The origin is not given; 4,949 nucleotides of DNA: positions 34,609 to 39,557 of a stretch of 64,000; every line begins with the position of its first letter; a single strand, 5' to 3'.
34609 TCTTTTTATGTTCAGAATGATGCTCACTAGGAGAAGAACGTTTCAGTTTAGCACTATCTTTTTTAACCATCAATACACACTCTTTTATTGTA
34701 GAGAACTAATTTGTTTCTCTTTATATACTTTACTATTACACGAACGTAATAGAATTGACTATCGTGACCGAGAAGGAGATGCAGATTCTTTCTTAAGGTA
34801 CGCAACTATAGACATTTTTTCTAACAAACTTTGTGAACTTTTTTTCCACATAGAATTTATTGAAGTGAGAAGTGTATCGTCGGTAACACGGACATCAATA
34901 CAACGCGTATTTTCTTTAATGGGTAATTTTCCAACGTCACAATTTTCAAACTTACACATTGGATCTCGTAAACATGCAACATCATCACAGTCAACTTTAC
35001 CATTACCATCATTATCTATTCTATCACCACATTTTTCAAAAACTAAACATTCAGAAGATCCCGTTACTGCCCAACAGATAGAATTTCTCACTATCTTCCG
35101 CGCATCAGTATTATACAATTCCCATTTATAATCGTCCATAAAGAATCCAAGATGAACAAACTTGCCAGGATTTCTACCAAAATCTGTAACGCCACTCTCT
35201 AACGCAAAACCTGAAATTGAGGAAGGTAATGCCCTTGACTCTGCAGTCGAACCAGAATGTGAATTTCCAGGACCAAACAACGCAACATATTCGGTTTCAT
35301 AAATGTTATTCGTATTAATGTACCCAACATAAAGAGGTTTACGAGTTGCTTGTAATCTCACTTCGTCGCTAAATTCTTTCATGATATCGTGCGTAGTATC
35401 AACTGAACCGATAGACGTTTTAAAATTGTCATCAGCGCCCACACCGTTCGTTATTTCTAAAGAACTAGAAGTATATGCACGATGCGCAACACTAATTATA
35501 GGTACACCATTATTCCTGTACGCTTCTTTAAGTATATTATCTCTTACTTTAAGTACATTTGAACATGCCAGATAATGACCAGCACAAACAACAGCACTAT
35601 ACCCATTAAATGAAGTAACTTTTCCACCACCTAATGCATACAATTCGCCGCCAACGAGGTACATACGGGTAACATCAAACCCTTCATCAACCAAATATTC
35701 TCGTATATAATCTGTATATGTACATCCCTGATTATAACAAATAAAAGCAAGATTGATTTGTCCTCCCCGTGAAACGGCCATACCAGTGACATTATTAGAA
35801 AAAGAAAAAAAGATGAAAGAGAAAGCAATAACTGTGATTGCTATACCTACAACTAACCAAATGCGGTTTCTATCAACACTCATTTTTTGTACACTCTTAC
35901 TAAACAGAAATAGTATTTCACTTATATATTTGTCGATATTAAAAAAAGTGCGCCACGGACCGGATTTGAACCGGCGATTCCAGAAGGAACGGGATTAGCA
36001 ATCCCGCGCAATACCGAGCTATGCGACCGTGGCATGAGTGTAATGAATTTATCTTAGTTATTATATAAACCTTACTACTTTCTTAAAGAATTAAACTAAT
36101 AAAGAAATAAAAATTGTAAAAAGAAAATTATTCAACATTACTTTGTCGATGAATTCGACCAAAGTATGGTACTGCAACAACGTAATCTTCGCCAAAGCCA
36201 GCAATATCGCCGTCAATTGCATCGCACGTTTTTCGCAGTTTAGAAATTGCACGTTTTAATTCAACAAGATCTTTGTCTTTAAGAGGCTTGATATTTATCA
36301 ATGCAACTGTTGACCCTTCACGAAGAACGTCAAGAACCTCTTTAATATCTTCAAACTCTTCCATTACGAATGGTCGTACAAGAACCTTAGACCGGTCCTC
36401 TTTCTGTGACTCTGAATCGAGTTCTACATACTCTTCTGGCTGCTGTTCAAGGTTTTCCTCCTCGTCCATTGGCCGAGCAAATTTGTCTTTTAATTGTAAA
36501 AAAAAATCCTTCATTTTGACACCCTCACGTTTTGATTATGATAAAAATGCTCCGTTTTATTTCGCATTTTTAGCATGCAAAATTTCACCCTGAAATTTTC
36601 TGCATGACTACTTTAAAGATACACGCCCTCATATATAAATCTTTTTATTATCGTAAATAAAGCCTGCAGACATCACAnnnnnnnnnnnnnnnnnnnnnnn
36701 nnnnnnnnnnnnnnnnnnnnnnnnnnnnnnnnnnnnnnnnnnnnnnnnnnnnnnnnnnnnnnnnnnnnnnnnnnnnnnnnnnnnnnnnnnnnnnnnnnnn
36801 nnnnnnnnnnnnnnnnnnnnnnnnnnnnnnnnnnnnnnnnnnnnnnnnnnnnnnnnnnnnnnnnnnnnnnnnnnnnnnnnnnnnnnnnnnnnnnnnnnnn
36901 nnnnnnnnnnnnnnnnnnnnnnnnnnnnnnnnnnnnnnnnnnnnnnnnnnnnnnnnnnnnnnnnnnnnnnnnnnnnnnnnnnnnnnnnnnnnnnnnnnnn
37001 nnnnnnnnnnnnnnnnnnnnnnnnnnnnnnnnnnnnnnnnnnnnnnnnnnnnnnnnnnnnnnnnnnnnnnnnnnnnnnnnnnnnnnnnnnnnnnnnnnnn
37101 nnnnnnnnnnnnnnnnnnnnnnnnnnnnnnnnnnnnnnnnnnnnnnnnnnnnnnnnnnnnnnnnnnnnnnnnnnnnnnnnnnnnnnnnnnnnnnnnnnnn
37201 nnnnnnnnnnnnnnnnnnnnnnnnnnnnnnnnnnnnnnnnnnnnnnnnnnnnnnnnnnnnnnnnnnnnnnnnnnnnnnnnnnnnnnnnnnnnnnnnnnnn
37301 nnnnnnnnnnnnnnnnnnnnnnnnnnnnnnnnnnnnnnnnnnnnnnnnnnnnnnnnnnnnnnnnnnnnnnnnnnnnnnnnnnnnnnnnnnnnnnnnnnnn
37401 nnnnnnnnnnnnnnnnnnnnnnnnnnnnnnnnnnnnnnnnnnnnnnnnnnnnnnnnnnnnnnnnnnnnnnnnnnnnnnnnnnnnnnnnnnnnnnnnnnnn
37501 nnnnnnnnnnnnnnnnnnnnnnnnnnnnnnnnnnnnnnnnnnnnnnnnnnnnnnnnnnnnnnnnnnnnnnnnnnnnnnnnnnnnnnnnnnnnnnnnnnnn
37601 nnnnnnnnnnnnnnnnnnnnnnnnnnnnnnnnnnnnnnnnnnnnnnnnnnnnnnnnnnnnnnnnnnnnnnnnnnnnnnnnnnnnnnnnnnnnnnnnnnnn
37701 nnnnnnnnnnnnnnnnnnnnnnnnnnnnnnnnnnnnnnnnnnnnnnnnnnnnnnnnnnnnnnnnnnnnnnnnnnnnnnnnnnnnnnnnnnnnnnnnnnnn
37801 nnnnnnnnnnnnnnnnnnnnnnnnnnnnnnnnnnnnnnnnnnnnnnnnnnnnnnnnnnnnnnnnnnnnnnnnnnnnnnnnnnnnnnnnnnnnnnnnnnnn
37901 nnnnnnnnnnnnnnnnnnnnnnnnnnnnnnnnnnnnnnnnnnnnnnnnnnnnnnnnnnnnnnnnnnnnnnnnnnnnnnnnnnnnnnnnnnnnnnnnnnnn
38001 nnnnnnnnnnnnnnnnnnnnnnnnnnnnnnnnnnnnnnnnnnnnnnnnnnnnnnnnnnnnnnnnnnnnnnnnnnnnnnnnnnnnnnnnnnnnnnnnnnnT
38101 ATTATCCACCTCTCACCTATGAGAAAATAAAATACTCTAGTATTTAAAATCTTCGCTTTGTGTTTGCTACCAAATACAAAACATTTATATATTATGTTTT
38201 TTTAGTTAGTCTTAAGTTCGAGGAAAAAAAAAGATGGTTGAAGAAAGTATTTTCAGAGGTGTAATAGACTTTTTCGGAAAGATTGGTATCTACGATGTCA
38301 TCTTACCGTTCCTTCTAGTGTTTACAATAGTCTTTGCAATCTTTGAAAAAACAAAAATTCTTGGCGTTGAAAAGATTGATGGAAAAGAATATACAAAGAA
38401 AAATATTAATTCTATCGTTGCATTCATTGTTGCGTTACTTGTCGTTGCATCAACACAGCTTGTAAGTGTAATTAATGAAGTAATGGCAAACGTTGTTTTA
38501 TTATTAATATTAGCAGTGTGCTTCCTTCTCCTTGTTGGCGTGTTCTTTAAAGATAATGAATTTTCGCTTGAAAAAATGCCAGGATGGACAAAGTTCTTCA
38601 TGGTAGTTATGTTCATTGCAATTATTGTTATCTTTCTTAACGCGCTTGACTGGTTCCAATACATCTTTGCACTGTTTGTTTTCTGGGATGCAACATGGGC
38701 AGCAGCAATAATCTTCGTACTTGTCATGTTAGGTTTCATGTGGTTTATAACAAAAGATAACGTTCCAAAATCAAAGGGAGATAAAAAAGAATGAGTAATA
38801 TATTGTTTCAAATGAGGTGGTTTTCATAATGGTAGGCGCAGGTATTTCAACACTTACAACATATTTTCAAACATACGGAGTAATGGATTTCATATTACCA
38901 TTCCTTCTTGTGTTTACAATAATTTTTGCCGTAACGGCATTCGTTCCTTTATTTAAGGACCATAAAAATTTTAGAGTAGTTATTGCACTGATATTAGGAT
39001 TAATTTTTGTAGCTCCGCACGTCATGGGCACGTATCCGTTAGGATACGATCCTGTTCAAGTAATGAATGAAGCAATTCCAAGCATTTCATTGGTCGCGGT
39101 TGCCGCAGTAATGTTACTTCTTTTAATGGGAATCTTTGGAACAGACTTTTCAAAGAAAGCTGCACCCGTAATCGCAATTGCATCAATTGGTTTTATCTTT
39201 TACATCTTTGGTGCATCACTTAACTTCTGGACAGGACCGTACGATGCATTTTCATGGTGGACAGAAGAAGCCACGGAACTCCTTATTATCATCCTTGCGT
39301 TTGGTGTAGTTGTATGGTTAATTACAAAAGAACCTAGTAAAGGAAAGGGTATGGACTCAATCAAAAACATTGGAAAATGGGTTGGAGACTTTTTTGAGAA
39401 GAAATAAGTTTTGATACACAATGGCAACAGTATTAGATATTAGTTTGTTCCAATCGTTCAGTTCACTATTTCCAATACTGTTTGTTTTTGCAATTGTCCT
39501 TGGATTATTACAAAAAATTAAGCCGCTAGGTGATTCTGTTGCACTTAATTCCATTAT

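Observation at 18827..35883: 17-kb, nine-gene co-directional operon of giant Cys-rich secreted surface proteins.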

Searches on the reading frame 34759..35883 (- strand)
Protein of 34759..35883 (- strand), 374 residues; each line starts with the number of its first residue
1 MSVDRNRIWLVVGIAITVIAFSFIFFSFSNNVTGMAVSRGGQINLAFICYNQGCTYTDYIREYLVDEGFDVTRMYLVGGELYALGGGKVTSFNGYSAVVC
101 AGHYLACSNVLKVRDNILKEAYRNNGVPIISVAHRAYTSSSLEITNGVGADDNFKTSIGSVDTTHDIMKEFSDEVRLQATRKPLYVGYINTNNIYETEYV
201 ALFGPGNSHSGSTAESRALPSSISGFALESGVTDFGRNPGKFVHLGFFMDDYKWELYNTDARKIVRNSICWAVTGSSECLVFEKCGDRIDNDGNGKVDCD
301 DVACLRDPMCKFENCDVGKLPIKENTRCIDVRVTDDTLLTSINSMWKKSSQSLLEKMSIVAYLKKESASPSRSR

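Call 7: search_protein_families(library=pfam, proteins=[window:34759-35883:-], max_evalue=0.01)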
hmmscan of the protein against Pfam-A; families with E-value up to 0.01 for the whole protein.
window:34759-35883:- (374 aa): 0 families

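Call 19: search_protein_families(library=pfam, proteins=[window:34759-35883:-], max_evalue=10)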
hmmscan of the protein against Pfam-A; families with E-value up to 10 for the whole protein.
window:34759-35883:- (374 aa): 0 families

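Call 33: search_protein_families(library=ncbifam, proteins=[window:34759-35883:-], max_evalue=0.1)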
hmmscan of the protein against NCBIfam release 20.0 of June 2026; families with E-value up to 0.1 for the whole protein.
window:34759-35883:- (374 aa): 1 family
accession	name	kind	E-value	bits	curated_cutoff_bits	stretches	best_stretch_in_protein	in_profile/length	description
NF033662.1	acid_disulf_rpt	repeat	5.5e-07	29.2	41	1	283-310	5-32/32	acidic double-disulfide repeat-containing protein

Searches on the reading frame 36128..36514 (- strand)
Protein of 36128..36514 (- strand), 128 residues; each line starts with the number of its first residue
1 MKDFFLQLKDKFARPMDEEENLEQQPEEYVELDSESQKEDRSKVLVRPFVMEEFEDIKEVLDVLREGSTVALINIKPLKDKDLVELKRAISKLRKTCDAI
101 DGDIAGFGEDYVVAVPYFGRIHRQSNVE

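Call 8: search_protein_families(library=pfam, proteins=[window:36128-36514:-], max_evalue=0.001)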
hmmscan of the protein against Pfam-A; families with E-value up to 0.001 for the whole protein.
window:36128-36514:- (128 aa): 1 family
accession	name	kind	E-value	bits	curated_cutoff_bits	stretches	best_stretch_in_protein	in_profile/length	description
PF04472.17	SepF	-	6.5e-10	39.5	27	1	49-117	4-68/72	Cell division protein SepF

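Call 23: find_related_loci(query=A1, collection=genome_contigs, flank=10000)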
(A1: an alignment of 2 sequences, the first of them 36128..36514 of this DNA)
Query A1 (128 aa) in genome_contigs; peptide patterns used: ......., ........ (x = any residue, [..] = any of these).
196 stretches matched a pattern; 85 encode a relative of the query (tblastn E <= 1e-3); the best 80 are kept; 80 distinct loci.
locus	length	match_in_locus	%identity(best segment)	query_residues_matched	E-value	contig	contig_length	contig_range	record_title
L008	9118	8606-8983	93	1-126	1e-75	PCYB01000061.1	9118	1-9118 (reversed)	MAG: Candidatus Woesearchaeota archaeon CG10_big_fil_rev_8_21_14_0_10_36_11 CG10_8_21_14_0.10_scaffold_16019_c, whole ge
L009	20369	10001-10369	81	1-124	4e-64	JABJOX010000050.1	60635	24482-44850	MAG: Candidatus Woesearchaeota archaeon isolate SI075_bin52 k141_537372, whole genome shotgun sequence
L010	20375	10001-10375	78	1-126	3e-64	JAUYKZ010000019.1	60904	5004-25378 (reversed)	MAG: archaeon isolate C24_metabat.bin.228 C24_k141_75848, whole genome shotgun sequence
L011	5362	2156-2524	80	1-124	5e-64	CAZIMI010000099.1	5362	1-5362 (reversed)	MAG TPA_asm: uncultured Methanosarcinales archaeon isolate SRP077602_co6_348 genome assembly, contig: NODE_22347_length_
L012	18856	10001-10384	77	1-128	6e-63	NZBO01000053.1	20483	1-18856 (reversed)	MAG: archaeon isolate ARS1334 82768, whole genome shotgun sequence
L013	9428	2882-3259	78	1-127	2e-62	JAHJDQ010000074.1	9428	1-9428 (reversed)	MAG: Nanoarchaeota archaeon isolate Modern_marine.mb.67 Modern_marine.mb.67_k141_916364, whole genome shotgun sequence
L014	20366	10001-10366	79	1-123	2e-62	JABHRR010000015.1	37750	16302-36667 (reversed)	MAG: Candidatus Woesearchaeota archaeon isolate SI039_bin18 k141_216340, whole genome shotgun sequence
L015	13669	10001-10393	77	1-128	5e-62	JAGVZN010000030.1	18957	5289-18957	Candidatus Woesearchaeota archaeon isolate RIFCSPLOWO2_01_FULL_44_20 rifcsplowo2_01_scaffold_5557, whole genome shotgun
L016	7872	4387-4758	78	1-125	3e-62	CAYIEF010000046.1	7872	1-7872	MAG TPA_asm: uncultured Methanosarcinales archaeon isolate ERP119705_co19_172 genome assembly, contig: NODE_11094_length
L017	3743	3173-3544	78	1-125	4e-62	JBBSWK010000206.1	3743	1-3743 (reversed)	MAG: Nanoarchaeota archaeon isolate H51-bin025_1 H51_bin025_1_000000000210, whole genome shotgun sequence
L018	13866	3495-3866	77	1-127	1e-61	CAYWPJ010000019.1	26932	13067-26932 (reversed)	MAG TPA_asm: uncultured Methanosarcinales archaeon isolate binchicken_co266_71 genome assembly, contig: NODE_2994_length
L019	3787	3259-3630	79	1-124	1e-61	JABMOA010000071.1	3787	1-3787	MAG: Candidatus Woesearchaeota archaeon isolate bin.502 k141_3085125, whole genome shotgun sequence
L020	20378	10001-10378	78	1-125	8e-62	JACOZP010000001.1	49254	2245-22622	MAG: Candidatus Woesearchaeota archaeon isolate NC_groundwater_208_Ag_S-0.1um_42_19 S4_GD2017_2_S1_scaffold_1031, whole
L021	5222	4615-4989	80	1-124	9e-62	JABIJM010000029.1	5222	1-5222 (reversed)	MAG: Candidatus Woesearchaeota archaeon isolate SI054_bin25 k141_1136292, whole genome shotgun sequence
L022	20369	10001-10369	78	1-124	8e-62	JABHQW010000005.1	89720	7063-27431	MAG: Candidatus Woesearchaeota archaeon isolate SI039_bin115 k141_912654, whole genome shotgun sequence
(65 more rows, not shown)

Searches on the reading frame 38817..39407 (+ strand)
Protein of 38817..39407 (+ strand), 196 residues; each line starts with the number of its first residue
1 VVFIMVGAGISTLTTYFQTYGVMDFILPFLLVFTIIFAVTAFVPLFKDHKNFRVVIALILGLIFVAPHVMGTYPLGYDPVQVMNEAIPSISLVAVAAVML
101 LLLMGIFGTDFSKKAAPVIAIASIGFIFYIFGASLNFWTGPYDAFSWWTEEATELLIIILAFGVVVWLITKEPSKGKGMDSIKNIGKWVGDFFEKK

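Call 100: search_protein_families(library=pfam, proteins=[window:38817-39407:+], max_evalue=0.1)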
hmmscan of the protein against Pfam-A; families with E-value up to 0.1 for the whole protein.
window:38817-39407:+ (196 aa): 1 family
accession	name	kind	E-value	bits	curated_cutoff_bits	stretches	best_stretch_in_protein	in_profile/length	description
PF03203.19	MerC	-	0.061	14.3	27.6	0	26-102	38-100/108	MerC mercury resistance protein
